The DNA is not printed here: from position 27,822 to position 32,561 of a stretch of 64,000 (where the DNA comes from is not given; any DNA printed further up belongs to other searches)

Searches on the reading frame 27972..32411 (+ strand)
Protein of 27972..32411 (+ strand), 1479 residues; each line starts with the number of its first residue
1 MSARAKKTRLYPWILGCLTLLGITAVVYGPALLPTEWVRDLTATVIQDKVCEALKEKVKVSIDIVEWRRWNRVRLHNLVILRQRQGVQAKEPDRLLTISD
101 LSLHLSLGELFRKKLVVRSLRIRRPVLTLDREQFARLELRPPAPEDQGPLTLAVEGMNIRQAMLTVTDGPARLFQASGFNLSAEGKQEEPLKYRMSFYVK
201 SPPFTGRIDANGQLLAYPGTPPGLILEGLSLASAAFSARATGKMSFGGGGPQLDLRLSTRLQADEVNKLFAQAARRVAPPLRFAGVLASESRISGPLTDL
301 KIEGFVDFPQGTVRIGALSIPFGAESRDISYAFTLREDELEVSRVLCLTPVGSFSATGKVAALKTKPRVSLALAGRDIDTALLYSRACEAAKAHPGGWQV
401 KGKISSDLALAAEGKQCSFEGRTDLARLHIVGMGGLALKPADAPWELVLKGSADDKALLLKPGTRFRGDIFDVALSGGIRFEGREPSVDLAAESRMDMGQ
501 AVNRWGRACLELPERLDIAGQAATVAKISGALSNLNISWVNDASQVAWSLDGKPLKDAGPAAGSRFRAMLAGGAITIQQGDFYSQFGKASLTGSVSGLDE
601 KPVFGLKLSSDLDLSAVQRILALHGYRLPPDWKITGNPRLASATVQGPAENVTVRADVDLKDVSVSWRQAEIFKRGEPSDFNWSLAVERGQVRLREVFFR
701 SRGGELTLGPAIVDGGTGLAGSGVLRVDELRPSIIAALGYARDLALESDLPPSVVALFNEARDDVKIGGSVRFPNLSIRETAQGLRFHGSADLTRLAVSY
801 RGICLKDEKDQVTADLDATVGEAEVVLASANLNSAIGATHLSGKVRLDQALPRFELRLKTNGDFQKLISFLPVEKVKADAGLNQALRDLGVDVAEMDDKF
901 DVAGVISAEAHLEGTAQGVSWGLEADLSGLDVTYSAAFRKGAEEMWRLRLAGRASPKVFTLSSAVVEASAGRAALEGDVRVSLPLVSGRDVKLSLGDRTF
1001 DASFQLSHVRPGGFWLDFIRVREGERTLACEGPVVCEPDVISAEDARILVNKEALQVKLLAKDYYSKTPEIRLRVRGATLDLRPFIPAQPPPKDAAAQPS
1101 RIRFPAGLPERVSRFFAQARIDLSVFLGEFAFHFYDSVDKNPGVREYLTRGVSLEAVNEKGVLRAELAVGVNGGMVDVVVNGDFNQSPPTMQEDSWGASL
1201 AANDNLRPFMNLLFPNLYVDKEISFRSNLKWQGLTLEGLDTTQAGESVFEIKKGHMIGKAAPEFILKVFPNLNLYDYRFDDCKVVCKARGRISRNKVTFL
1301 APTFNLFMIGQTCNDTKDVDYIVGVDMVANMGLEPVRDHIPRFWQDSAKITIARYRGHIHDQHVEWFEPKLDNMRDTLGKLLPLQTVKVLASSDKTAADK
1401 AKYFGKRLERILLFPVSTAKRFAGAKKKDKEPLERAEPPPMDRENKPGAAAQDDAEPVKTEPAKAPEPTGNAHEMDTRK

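Call 56: search_protein_families(library=pfam, proteins=[window:27972-32411:+], max_evalue=0.0001)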
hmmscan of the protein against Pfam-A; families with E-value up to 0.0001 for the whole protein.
window:27972-32411:+ (1479 aa): 1 family
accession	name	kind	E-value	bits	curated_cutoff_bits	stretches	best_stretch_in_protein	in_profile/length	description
PF05359.17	DUF748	-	3.1e-05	22.7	50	0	44-178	42-177/1037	Domain of Unknown Function (DUF748)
